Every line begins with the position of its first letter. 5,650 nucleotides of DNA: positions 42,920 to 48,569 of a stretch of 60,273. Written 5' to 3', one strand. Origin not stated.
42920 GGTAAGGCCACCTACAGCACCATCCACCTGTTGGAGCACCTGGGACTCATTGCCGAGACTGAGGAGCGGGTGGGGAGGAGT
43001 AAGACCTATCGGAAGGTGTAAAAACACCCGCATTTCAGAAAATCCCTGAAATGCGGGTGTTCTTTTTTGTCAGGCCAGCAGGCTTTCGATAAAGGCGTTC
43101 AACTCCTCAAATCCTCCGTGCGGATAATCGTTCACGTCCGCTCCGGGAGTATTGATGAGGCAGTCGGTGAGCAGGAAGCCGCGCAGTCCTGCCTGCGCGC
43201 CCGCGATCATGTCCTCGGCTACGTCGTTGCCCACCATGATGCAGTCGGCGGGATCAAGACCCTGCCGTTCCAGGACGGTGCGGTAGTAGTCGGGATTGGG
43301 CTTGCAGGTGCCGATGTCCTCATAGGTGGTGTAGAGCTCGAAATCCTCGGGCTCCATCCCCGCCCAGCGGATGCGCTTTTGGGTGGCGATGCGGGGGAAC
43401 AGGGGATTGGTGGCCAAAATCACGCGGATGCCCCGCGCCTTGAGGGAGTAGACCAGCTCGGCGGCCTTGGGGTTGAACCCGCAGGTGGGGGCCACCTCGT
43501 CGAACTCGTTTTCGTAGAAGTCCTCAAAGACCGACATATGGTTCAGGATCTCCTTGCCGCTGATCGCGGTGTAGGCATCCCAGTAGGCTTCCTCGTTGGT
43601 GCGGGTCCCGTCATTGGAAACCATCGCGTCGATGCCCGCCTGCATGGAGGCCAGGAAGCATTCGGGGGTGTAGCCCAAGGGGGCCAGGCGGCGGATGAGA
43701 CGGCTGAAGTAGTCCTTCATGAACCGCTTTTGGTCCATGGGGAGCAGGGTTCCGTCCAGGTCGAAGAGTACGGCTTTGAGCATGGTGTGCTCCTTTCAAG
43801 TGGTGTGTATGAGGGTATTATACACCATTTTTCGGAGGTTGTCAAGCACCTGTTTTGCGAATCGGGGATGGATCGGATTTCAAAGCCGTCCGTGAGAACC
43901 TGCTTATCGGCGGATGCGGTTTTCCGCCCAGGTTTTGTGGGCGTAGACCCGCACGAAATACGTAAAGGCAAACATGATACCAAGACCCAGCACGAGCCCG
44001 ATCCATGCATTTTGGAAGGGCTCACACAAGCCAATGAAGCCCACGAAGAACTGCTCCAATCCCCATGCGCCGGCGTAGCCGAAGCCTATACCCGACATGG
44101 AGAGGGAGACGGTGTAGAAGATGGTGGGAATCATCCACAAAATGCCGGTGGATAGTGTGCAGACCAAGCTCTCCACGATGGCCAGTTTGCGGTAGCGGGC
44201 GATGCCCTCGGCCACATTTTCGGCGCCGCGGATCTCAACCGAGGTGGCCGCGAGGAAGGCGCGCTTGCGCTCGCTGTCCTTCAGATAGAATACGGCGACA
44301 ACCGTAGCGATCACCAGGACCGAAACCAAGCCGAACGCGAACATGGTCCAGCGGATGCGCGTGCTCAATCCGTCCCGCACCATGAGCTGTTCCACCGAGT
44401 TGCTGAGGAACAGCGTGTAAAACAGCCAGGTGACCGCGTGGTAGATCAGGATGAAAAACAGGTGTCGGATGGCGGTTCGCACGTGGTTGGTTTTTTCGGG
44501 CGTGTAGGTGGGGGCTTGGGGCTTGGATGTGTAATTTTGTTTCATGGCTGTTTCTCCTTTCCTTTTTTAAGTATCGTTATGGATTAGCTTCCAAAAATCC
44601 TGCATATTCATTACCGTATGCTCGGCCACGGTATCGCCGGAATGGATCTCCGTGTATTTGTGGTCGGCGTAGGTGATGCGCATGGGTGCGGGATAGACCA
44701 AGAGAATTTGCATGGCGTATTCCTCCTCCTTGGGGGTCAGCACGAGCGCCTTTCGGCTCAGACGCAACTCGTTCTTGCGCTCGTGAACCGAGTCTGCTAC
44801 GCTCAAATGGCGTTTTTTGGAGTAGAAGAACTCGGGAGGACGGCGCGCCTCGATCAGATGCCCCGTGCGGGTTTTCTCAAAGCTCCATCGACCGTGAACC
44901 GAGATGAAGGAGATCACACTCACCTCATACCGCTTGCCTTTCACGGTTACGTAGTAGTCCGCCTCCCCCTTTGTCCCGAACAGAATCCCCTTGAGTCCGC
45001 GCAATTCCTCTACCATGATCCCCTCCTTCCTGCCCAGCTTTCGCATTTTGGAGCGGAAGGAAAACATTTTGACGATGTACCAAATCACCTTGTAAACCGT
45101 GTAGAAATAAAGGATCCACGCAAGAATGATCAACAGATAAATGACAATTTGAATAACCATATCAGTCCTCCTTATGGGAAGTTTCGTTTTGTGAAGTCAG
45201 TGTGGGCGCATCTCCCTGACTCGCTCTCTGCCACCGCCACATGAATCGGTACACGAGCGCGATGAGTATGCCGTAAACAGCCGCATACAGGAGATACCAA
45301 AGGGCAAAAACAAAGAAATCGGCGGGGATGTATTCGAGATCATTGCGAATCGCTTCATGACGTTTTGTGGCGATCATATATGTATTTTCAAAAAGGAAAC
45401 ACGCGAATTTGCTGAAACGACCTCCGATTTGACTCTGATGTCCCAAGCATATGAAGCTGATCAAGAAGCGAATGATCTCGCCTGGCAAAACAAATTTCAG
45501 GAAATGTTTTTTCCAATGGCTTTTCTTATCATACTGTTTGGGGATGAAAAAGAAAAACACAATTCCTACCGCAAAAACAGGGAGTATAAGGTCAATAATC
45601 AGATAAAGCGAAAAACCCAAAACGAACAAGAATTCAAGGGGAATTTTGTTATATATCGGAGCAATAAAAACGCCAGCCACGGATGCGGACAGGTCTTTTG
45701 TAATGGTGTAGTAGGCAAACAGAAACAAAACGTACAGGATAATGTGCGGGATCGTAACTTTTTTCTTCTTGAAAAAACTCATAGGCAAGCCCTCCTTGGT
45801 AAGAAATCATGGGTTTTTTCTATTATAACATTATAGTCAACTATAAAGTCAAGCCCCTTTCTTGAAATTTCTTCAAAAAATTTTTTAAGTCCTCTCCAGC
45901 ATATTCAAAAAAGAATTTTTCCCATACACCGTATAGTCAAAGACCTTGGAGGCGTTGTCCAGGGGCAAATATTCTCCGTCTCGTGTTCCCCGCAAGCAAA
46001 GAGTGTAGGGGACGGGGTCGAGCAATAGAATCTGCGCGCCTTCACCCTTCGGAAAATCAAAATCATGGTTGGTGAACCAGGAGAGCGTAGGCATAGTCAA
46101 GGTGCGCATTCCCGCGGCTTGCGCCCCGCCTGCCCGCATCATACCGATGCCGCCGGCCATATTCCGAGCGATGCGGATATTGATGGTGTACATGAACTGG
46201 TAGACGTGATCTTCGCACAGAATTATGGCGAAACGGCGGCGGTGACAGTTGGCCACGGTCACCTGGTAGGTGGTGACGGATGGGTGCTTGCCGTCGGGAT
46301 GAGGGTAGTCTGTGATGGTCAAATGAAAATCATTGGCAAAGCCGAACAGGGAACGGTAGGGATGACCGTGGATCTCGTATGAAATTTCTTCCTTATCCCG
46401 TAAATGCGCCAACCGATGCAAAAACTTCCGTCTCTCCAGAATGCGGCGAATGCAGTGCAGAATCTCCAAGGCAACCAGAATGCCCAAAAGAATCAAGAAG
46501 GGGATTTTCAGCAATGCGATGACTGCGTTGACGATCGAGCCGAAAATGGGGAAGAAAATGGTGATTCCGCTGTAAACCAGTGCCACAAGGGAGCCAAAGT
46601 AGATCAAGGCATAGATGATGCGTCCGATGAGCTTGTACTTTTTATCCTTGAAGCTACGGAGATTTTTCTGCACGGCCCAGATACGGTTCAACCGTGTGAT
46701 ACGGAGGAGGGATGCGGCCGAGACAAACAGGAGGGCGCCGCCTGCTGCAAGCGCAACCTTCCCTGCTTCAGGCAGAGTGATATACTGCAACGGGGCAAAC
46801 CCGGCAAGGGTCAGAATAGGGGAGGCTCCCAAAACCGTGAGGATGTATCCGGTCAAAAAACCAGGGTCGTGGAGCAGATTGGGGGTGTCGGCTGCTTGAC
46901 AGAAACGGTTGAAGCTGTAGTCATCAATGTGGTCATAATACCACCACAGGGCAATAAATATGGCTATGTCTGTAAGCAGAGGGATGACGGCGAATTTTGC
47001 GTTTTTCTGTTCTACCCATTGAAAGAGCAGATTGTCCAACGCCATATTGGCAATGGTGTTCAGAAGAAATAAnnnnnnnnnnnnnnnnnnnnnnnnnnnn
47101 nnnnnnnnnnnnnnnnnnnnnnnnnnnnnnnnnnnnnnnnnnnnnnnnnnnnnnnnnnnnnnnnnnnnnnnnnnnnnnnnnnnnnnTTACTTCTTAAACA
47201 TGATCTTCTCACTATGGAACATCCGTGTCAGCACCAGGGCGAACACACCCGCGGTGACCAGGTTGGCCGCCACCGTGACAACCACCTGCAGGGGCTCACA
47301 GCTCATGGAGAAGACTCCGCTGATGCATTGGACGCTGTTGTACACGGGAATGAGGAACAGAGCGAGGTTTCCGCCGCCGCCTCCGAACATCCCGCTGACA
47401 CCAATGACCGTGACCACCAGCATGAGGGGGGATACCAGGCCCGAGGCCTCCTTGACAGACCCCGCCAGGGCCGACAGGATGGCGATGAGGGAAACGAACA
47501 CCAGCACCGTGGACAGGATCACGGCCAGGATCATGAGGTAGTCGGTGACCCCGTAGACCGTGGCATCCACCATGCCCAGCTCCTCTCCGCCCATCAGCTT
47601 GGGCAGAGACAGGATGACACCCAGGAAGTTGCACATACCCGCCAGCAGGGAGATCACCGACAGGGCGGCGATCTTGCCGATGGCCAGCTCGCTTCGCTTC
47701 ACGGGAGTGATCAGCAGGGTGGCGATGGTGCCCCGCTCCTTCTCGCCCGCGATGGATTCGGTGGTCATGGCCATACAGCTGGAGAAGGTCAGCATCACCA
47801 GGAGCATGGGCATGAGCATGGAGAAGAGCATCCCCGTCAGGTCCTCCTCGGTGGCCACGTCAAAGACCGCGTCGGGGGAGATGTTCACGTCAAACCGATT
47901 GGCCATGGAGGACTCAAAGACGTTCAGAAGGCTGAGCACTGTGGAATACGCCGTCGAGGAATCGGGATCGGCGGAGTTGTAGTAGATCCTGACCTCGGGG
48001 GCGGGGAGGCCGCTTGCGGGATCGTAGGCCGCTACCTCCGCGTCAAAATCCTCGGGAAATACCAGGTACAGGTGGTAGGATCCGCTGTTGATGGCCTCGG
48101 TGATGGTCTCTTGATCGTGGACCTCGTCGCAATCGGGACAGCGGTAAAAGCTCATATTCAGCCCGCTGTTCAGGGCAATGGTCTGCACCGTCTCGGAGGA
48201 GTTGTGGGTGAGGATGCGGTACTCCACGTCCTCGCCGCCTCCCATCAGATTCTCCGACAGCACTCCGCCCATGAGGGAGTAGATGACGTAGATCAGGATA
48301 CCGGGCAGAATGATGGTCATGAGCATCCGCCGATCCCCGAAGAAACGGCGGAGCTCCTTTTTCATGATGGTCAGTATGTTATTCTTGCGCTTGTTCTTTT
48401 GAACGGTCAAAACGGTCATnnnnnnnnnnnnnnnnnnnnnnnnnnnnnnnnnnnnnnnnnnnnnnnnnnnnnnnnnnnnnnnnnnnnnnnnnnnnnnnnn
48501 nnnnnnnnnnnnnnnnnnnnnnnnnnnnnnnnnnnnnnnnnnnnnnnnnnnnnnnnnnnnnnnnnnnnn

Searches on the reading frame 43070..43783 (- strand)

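Call 52: search_protein_families(library=pfam, proteins=[window:43070-43783:-], max_evalue=0.0001)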
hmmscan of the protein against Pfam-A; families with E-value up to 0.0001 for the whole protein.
window:43070-43783:- (237 aa): 4 families
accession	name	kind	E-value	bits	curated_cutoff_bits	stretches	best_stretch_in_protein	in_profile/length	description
PF00702.32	Hydrolase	-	5.6e-21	76.2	26.4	1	3-199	2-191/191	haloacid dehalogenase-like hydrolase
PF13419.12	HAD_2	-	1.1e-16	61.9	23.8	1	5-201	1-174/178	Haloacid dehalogenase-like hydrolase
PF13242.12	Hydrolase_like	-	2.4e-08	34.2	22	1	161-205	4-48/75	HAD-hyrolase-like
PF12710.13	HAD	-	1.6e-05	25.9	27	1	5-126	1-109/189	haloacid dehalogenase-like hydrolase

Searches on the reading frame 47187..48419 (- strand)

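Call 52: search_protein_families(library=pfam, proteins=[window:47187-48419:-], max_evalue=0.0001)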
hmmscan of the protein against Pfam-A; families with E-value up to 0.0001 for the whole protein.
window:47187-48419:- (410 aa): 4 families
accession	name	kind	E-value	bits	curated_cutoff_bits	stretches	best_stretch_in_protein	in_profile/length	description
PF12698.13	ABC2_membrane_3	-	4.5e-23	82.3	31.6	1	31-370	2-319/347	ABC-2 family transporter protein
PF12679.13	ABC2_membrane_2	-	2.6e-17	63.4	27.2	1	16-354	1-212/283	ABC-2 family transporter protein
PF01061.29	ABC2_membrane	-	5.5e-07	29.8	26.9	1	196-338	36-175/211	ABC-2 type transporter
PF12730.13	ABC2_membrane_4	-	4e-06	27.4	27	1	199-311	49-158/179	ABC-2 family transporter protein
